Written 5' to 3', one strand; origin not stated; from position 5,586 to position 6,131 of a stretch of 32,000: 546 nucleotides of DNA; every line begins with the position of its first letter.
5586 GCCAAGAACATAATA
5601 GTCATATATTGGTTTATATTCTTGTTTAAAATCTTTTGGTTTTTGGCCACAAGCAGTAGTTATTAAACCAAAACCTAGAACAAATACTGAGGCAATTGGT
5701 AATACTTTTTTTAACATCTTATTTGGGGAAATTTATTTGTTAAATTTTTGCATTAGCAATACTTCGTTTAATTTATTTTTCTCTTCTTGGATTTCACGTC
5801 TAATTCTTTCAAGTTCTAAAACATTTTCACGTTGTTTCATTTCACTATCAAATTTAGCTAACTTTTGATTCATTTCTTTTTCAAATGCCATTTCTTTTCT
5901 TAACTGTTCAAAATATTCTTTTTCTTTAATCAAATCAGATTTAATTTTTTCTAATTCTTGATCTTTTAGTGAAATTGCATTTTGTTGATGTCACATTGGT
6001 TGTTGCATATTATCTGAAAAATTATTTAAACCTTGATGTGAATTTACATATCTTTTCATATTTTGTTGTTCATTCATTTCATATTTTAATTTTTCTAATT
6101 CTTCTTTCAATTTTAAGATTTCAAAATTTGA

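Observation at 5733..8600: Complete ABC ATPase domain fused to a long C-terminal coiled-coil extension with two 143-aa tandem repeats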

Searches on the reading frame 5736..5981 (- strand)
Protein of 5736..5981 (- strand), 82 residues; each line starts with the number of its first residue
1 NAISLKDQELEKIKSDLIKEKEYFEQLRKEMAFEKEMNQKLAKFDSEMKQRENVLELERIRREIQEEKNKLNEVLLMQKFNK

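Call 41: search_protein_representatives(alignment_id=A2)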
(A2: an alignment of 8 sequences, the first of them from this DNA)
Query: 8 sequences, 82 profile positions. Proteins with E-value up to 0.001 (for the whole library): 6; up to 1e-10: 6; up to 1e-30: 1. The best 6 are listed.
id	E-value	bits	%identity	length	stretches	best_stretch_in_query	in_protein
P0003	2.8e-31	123.8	-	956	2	1-82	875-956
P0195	8.0e-28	112.7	-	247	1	2-82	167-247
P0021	2.7e-27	111.0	-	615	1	2-82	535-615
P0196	3.9e-27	110.5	-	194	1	2-81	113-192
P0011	3.9e-27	110.5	-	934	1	1-82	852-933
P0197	4.8e-14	68.6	-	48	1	36-81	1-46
